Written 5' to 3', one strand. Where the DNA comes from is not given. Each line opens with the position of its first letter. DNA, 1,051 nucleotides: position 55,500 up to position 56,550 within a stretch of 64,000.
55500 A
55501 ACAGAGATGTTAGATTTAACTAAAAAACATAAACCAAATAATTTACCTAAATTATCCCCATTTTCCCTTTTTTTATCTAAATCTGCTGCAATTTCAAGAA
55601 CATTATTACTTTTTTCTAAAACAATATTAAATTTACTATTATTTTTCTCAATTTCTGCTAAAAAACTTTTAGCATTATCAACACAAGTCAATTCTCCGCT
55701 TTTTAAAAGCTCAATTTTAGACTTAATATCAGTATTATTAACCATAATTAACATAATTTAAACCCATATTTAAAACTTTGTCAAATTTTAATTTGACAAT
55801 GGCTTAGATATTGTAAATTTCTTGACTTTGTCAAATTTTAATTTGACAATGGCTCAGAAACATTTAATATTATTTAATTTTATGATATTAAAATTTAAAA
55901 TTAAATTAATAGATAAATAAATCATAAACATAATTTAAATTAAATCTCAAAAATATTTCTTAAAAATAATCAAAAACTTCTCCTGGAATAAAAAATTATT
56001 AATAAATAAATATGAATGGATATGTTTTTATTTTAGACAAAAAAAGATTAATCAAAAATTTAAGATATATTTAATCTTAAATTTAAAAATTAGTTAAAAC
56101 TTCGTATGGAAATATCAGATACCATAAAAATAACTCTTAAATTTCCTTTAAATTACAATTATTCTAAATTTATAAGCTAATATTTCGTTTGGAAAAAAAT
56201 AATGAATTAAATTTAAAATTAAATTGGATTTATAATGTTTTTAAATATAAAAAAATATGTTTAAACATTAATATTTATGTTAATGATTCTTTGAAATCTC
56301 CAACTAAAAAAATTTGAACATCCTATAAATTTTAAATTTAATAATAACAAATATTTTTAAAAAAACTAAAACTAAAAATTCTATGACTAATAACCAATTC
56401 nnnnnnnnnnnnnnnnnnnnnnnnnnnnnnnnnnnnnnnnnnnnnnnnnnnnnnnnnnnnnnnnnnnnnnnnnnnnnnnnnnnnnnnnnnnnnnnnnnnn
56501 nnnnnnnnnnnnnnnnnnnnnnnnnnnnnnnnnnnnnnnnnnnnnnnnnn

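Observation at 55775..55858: Hairpin-repeat family, locus 3: the best-preserved pair, upstream of gatA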

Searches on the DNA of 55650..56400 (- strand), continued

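Call 71: search_with_rna_model(model_id=R2, sources=[L215, L216, L217], filters=off, max_evalue=1)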
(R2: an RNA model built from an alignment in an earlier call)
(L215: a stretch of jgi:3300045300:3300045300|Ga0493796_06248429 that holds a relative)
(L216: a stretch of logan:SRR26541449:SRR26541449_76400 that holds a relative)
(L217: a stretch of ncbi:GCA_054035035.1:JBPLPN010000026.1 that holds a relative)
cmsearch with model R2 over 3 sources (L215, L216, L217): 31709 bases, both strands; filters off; matches with E-value up to 1: 2.
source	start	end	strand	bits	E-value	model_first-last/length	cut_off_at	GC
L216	702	768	+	47.5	4.7e-06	1-62/62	no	0.24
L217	322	355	+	17.3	0.81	1-62/62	no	0.15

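Call 74: search_with_rna_model(model_id=R2, sources=[window, L197, L192, L193, L194, L195, L199, L216], filters=default, max_evalue=0.001, make_alignment=true)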
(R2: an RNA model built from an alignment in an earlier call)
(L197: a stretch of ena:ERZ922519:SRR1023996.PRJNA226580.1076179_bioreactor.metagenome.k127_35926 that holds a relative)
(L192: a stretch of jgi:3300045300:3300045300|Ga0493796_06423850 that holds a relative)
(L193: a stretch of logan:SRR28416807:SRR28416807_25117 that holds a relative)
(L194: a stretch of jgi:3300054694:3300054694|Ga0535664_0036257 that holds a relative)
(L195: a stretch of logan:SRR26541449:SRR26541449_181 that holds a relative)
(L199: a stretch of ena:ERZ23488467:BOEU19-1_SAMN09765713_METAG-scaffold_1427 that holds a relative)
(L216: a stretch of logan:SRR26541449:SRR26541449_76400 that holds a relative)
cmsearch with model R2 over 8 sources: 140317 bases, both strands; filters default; matches with E-value up to 0.001: 17.
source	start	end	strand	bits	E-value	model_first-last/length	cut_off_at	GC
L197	3586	3647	-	77.5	1.3e-10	1-62/62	no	0.24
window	55772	55832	-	74.9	3.6e-10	1-62/62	no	0.25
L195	2697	2759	+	73.4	6.3e-10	1-62/62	no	0.22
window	16092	16153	-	70.2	2.3e-09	1-62/62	no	0.32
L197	23187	23248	-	70.2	2.3e-09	1-62/62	no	0.32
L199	5118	5179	+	65.3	1.7e-08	1-62/62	no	0.42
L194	2413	2473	+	64.8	2e-08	1-62/62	no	0.2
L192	2966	3026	+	64.7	2.1e-08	1-62/62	no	0.16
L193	8505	8571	+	62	6.1e-08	1-62/62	no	0.21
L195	4540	4612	+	62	6.3e-08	1-62/62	no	0.21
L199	7179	7245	+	59.4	1.7e-07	1-62/62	no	0.3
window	17270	17331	-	58.9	2.1e-07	1-62/62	no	0.23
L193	8624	8687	+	58.2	2.8e-07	1-62/62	no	0.23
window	52099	52160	-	58.2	2.8e-07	1-62/62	no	0.24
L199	4663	4716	+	50.8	5.4e-06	1-62/62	no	0.26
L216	702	768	+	47.5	2.1e-05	1-62/62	no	0.24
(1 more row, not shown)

Alignment A6: 17 matches aligned to the model, 83 columns, each read 5' to 3' on its own strand. Consensus structure (alignment columns), stored with it:
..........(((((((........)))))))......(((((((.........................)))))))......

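Call 83: search_with_rna_model(model_id=R2, sources=[L218, L219], filters=off, max_evalue=1, show_alignments=6)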
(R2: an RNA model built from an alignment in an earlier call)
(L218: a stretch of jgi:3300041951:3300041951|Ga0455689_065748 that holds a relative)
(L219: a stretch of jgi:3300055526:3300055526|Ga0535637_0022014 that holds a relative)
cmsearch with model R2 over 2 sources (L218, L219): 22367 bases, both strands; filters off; matches with E-value up to 1: 5.
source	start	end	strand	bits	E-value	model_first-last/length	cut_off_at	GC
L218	5660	5721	+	44.4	1.1e-05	1-62/62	no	0.18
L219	2251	2312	+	44.4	1.1e-05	1-62/62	no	0.18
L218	6906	6952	+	18.9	0.31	1-62/62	no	0.17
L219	3457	3503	+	18.9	0.31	1-62/62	no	0.17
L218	11052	11109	+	16.6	0.77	1-62/62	no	0.29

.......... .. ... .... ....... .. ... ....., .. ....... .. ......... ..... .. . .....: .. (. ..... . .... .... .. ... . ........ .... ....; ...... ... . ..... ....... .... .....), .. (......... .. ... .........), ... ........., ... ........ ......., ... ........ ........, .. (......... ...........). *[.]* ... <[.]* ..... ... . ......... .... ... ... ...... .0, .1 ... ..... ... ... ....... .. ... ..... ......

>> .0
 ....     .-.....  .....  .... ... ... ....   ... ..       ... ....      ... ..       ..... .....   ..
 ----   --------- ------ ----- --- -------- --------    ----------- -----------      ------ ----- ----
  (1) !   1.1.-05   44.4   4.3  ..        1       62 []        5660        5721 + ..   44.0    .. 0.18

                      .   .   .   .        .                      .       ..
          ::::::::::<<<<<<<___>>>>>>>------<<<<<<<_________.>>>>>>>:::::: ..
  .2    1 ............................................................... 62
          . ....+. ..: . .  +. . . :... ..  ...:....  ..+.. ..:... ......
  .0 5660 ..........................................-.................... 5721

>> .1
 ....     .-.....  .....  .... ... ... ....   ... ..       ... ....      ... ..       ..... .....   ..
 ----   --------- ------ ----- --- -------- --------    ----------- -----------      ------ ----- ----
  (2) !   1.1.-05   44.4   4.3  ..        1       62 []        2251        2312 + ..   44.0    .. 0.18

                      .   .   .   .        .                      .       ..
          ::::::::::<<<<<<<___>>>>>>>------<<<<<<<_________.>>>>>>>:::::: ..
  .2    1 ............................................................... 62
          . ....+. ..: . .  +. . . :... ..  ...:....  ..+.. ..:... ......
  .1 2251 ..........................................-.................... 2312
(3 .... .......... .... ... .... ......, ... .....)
